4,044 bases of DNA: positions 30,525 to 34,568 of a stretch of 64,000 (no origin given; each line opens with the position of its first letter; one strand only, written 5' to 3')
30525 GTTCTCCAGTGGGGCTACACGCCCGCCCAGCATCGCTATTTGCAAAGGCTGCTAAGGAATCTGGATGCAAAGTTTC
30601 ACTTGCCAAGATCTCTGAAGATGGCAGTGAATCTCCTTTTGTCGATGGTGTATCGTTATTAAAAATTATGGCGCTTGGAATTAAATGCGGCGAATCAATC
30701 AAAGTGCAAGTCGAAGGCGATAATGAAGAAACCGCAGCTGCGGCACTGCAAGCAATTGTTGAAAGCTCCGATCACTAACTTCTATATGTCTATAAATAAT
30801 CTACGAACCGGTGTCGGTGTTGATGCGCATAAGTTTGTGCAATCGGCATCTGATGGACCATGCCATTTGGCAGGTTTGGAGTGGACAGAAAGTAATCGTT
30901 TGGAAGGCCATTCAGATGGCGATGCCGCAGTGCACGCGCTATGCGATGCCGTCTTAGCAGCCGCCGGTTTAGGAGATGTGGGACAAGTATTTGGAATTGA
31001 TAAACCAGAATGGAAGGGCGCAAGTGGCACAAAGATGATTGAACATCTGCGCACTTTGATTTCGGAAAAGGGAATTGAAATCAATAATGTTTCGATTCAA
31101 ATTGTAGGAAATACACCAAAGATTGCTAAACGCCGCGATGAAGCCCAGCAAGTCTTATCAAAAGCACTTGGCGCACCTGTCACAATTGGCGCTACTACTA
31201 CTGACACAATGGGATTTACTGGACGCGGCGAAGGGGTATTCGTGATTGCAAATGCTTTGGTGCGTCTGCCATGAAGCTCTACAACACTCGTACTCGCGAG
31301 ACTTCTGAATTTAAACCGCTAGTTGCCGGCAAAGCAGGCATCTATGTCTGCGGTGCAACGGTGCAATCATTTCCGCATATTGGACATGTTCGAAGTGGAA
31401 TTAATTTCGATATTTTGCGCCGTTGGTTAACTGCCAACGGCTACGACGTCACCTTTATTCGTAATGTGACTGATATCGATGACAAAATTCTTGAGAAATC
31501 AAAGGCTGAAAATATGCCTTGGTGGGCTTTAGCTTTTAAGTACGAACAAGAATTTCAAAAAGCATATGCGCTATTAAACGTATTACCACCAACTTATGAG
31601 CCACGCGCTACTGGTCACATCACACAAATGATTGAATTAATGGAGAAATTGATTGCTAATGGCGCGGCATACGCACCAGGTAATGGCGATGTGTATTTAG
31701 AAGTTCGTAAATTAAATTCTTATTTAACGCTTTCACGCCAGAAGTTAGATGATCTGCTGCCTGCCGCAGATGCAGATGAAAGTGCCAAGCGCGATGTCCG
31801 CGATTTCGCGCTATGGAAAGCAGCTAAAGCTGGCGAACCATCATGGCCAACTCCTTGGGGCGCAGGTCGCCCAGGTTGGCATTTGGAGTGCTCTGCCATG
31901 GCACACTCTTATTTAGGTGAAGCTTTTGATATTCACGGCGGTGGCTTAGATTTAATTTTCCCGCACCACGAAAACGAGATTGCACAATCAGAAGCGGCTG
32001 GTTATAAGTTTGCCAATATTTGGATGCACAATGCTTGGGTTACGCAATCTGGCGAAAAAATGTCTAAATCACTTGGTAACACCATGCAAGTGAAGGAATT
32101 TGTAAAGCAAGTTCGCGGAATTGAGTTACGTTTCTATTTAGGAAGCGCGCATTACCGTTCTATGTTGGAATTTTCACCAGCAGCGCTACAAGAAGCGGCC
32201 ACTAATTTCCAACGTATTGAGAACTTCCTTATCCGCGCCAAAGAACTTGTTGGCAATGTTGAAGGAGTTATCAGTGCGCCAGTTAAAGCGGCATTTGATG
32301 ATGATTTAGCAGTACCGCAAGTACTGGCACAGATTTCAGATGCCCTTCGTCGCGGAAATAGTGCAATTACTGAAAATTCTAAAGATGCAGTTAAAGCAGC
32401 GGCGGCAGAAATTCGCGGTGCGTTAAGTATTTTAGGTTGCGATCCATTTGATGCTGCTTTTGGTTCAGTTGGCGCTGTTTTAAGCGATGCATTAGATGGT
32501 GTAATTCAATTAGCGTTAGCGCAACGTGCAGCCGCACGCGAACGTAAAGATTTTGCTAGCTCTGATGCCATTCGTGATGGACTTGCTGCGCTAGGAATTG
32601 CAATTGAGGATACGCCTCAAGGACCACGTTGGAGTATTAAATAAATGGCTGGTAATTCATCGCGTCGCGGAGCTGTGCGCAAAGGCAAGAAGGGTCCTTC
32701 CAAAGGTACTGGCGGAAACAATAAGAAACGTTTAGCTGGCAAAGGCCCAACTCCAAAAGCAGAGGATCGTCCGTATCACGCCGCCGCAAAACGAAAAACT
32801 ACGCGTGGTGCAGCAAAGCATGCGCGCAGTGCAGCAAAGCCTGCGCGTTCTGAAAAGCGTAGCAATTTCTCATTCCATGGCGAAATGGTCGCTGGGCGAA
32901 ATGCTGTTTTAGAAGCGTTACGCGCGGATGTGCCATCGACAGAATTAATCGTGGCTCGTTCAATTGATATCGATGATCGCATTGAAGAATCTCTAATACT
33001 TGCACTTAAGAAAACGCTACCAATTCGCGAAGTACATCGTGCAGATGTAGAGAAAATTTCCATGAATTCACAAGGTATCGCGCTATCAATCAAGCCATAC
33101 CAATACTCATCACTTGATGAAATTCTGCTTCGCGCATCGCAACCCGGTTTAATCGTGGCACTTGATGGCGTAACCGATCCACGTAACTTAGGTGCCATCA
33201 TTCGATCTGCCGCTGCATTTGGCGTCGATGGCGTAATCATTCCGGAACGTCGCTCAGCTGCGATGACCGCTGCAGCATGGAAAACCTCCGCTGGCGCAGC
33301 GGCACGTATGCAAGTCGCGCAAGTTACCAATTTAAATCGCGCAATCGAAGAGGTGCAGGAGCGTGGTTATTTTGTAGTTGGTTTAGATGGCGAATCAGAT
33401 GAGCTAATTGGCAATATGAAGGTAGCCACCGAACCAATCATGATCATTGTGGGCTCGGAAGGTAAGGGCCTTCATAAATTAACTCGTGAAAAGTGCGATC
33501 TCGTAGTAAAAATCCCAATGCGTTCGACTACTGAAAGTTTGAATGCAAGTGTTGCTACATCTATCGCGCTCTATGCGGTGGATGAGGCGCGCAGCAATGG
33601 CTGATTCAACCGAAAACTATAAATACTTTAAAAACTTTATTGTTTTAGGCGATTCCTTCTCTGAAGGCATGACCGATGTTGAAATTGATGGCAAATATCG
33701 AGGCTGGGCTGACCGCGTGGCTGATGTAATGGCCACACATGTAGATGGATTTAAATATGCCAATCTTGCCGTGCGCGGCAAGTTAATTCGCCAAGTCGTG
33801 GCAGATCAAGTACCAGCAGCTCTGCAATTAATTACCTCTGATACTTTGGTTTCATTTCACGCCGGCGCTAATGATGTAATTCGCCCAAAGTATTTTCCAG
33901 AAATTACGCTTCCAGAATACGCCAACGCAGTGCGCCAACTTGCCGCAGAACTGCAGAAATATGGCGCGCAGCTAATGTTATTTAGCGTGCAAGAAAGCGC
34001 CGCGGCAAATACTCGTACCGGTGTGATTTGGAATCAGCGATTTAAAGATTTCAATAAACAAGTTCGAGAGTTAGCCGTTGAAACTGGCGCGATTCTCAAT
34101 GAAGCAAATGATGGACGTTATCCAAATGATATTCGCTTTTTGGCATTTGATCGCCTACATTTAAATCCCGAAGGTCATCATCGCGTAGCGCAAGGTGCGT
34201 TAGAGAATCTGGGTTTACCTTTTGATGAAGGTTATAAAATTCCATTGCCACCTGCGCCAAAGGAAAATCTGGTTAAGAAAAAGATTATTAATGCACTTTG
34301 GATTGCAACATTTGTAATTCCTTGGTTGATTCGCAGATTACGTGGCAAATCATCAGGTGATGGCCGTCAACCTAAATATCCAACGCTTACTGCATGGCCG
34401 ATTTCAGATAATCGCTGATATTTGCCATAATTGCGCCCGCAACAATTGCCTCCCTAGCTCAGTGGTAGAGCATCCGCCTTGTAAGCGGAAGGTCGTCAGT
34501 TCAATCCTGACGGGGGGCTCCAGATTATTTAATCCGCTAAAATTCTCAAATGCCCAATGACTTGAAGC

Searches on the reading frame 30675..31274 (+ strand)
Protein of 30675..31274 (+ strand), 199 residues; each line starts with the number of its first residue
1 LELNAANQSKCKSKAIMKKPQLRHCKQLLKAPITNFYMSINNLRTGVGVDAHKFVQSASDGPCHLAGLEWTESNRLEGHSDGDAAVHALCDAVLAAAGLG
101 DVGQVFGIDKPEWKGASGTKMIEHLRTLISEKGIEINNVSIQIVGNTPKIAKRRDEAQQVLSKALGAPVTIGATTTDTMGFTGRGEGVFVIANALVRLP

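Call 4: search_protein_families(library=pfam, proteins=[window:30675-31274:+])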
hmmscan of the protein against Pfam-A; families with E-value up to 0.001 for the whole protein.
window:30675-31274:+ (199 aa): 1 family
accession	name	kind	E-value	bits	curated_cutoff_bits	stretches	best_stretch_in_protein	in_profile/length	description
PF02542.21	YgbB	-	4.3e-48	164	26.7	1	44-196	2-154/155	YgbB family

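Call 5: search_protein_families(library=ncbifam, proteins=[window:30675-31274:+])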
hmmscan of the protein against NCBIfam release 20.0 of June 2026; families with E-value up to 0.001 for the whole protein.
window:30675-31274:+ (199 aa): 2 families
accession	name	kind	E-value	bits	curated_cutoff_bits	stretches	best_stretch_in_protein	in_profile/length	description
NF006899.0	PRK09382.1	equivalog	9.1e-45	153.4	417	1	38-198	221-381/387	bifunctional 2-C-methyl-D-erythritol 4-phosphate cytidylyltransferase/2-C-methyl-D-erythritol 2,4-cyclodiphosphate synthase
TIGR00151.1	ispF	equivalog_domain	7.8e-42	143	116.45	1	44-196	1-153/155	2-C-methyl-D-erythritol 2,4-cyclodiphosphate synthase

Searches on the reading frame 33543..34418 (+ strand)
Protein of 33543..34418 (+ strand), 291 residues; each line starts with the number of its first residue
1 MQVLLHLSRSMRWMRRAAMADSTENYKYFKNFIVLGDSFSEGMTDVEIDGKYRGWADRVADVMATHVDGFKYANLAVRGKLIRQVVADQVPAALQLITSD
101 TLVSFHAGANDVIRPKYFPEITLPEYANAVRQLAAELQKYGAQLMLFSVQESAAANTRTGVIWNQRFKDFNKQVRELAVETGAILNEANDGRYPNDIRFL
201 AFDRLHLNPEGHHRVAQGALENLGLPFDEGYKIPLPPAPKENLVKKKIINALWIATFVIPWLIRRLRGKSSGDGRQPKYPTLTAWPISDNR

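Call 73: search_protein_families(library=pfam, proteins=[window:33543-34418:+], max_evalue=0.00001)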
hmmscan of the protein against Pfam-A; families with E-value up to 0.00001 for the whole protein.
window:33543-34418:+ (291 aa): 2 families
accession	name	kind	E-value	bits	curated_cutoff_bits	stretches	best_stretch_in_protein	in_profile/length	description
PF13472.12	Lipase_GDSL_2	-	6.8e-16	59.7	32.9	1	34-213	1-177/178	GDSL-like Lipase/Acylhydrolase family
PF00657.28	Lipase_GDSL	-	2.8e-14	54.2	23.6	1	34-217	3-206/208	GDSL-like Lipase/Acylhydrolase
